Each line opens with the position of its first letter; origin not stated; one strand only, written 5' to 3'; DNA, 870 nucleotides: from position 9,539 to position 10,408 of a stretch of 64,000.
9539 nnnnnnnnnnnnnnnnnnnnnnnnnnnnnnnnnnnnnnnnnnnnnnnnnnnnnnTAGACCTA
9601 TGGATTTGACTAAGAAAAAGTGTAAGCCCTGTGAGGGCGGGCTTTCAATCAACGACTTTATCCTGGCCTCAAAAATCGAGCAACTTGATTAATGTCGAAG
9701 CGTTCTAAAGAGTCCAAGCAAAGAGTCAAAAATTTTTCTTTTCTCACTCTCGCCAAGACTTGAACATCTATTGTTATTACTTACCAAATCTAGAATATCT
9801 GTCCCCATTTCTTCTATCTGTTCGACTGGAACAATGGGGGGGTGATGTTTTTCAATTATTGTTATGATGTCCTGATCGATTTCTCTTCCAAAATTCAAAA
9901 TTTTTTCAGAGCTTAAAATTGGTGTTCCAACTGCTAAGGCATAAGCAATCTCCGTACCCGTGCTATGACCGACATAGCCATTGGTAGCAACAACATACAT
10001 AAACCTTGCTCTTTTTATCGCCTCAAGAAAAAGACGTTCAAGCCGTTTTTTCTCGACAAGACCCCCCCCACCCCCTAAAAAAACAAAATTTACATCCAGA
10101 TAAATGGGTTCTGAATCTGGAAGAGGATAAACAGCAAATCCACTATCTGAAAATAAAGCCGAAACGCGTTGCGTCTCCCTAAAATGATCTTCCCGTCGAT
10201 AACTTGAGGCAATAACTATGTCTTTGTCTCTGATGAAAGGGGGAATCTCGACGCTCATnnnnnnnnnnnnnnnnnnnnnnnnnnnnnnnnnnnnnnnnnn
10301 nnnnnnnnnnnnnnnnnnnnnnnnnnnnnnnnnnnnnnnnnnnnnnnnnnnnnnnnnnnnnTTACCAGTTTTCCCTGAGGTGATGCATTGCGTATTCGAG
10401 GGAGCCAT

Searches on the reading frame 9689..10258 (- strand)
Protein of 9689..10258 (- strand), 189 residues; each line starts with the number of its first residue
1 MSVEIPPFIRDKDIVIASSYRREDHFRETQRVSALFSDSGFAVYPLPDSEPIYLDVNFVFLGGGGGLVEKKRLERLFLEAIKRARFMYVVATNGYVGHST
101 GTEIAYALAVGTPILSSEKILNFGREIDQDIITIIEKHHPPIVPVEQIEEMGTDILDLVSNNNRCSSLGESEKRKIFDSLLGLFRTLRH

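Call 37: find_related_loci(query=window:9689-10258:-, collection=metagenome_contigs, flank=4000)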
Query window:9689-10258:- (189 aa) in metagenome_contigs; peptide patterns used: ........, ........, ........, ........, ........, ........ (x = any residue, [..] = any of these).
282 stretches matched a pattern, but none encodes a relative of the query by tblastn (E <= 1e-3).
